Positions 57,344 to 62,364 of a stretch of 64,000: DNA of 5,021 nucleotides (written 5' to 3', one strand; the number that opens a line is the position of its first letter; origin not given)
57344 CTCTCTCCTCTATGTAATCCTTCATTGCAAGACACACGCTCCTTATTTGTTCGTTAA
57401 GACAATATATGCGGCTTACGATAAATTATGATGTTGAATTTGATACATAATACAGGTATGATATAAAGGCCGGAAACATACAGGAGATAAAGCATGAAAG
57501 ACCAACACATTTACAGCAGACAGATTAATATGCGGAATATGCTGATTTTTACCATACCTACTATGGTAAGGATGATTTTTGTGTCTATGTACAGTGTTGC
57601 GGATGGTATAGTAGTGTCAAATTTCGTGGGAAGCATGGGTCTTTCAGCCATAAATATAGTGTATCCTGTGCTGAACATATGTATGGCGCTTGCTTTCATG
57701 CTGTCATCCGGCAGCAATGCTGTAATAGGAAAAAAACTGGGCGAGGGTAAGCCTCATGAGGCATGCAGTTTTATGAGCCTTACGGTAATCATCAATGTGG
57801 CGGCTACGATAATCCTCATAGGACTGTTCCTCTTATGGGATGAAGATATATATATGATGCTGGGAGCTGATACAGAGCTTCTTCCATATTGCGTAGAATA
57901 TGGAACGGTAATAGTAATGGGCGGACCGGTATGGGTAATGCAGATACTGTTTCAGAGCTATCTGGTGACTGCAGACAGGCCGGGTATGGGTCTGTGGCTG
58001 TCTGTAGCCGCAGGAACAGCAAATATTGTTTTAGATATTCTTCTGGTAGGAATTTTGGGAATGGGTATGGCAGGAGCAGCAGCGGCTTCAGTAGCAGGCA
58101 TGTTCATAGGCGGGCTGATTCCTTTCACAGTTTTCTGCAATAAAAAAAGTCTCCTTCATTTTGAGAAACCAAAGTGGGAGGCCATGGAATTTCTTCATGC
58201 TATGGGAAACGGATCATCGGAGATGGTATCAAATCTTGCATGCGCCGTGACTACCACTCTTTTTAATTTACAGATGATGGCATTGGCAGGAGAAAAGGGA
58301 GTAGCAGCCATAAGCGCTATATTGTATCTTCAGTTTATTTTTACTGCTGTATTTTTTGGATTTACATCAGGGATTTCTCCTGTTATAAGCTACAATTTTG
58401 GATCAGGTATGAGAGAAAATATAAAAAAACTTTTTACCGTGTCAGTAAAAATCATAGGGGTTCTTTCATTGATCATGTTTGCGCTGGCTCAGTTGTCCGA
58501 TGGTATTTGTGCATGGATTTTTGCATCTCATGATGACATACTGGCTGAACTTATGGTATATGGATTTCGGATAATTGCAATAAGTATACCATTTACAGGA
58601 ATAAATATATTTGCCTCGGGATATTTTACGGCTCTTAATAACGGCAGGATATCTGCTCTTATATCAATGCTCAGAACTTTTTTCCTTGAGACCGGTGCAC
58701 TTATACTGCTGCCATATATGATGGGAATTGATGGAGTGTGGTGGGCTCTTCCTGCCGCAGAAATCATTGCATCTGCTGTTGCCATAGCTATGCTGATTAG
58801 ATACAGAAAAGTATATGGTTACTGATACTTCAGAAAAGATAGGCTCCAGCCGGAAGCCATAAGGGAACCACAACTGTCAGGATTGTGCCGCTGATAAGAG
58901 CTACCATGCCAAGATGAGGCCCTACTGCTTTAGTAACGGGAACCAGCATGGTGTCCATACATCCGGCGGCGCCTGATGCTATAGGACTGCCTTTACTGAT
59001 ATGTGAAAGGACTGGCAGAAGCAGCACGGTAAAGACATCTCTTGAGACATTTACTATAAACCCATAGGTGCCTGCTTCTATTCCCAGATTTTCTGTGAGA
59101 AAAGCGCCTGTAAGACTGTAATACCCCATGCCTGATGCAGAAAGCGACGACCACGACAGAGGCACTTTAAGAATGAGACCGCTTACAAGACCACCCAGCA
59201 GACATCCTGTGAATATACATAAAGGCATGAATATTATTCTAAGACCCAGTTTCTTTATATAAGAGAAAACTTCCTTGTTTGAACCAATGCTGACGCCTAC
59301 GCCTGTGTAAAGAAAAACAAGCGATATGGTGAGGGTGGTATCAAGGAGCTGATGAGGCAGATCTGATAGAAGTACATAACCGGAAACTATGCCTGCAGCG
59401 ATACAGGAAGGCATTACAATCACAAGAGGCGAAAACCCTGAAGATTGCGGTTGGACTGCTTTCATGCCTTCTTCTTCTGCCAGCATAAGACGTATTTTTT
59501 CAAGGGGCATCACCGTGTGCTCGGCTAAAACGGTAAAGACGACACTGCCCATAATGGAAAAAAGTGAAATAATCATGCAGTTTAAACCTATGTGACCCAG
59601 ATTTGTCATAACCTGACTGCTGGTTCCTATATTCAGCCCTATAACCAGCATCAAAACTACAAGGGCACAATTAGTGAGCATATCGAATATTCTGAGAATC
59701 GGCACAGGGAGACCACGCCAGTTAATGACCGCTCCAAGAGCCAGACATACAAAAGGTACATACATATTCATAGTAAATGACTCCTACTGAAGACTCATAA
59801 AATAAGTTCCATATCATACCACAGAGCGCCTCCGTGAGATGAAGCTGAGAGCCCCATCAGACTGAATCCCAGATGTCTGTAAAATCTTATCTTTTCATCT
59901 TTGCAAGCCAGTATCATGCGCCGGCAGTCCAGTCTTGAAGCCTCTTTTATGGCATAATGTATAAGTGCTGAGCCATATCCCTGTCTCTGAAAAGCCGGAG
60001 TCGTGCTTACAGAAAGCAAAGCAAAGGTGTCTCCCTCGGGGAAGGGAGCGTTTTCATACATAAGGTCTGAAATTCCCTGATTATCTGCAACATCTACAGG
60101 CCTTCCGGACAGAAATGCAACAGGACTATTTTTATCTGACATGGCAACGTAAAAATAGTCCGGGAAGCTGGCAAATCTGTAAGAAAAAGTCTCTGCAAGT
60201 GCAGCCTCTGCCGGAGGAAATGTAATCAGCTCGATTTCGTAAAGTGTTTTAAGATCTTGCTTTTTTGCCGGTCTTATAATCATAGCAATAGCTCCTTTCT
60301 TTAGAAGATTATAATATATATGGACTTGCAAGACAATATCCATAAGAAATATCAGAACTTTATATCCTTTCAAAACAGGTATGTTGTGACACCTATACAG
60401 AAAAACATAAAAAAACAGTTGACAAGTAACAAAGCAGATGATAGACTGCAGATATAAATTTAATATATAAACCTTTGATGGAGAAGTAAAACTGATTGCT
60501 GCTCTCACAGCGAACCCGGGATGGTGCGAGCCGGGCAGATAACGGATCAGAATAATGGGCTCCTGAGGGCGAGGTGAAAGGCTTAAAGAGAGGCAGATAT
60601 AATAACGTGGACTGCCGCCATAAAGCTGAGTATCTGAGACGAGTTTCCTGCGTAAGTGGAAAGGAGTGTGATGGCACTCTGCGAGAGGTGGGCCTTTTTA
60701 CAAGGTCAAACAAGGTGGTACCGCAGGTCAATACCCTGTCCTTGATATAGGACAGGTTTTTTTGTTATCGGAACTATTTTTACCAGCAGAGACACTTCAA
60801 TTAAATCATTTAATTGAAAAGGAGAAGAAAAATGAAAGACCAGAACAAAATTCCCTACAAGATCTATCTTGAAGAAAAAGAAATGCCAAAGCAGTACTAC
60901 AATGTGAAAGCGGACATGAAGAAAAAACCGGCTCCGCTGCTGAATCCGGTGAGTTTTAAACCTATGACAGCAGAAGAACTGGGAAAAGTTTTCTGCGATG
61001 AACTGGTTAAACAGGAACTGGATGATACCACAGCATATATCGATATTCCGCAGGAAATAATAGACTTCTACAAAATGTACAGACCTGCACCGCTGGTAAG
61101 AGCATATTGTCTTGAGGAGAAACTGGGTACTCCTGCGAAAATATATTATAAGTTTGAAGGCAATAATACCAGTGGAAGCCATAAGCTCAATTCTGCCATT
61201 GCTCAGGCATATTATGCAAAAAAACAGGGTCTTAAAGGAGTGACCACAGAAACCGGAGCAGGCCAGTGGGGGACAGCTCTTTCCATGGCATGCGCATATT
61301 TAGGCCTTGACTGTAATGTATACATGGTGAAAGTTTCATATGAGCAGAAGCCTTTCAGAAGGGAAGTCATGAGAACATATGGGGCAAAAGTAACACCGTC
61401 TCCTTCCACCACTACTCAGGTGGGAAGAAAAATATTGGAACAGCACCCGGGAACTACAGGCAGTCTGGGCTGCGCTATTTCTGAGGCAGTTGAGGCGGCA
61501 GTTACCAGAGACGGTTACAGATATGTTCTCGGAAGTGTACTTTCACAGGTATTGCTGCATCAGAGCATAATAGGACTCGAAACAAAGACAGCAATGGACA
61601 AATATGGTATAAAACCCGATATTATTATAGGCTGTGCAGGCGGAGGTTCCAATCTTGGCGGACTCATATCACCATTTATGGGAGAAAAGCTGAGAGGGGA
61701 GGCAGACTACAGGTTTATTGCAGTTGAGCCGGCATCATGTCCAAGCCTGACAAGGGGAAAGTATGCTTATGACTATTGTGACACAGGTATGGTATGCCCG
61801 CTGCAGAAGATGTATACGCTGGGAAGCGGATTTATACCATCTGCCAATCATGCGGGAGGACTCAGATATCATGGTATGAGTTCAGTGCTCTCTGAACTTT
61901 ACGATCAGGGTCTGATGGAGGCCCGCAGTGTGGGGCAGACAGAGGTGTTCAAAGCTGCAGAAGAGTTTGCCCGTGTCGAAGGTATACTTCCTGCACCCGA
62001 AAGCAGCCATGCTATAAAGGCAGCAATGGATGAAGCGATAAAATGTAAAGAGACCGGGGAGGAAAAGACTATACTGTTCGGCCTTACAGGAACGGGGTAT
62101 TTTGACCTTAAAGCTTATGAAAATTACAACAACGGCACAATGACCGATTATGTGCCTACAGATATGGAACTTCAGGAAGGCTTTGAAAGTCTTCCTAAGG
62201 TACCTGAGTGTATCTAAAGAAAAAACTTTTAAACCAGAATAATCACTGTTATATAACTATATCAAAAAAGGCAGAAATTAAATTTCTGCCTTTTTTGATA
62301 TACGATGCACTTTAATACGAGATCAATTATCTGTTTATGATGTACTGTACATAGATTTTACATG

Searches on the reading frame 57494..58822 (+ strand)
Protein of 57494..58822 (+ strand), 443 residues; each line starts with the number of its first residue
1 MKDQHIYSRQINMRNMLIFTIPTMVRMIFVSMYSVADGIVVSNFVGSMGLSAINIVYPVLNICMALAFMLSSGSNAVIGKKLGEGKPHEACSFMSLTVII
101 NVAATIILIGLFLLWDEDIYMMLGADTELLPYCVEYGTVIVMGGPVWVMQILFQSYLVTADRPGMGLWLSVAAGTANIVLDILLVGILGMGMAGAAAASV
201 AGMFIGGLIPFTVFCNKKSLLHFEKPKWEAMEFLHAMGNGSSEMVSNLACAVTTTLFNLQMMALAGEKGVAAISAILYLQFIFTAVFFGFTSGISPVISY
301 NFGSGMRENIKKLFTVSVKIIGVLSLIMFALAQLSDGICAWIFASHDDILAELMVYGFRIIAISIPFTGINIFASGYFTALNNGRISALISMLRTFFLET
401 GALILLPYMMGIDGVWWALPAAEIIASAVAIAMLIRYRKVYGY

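Call 88: search_protein_families(library=pfam, proteins=[window:57494-58822:+], max_evalue=1e-8)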
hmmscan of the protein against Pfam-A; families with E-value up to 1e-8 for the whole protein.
window:57494-58822:+ (443 aa): 1 family
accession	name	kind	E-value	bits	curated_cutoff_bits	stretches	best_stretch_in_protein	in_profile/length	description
PF01554.23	MatE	-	6.8e-33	114.1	24.9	2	22-182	1-160/161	MatE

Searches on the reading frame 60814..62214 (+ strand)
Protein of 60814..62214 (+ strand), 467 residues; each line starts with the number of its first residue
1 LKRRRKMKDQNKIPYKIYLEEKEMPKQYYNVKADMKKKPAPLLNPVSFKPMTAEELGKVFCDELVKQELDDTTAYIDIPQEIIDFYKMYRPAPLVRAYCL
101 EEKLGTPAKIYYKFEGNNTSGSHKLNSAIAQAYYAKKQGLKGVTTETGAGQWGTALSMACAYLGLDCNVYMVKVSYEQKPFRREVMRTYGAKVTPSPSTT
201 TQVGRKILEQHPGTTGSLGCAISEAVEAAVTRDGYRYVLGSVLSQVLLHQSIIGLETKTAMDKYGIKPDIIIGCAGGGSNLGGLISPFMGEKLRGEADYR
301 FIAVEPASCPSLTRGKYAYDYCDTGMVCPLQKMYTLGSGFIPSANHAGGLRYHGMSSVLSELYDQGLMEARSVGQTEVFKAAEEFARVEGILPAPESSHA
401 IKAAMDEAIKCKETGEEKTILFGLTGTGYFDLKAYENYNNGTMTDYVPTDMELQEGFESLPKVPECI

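Call 88: search_protein_families(library=pfam, proteins=[window:60814-62214:+], max_evalue=1e-8)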
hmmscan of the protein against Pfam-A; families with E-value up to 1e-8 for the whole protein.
window:60814-62214:+ (467 aa): 1 family
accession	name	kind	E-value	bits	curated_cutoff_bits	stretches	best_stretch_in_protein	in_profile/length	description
PF00291.31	PALP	-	1.4e-41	143.2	35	1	89-426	5-295/295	Pyridoxal-phosphate dependent enzyme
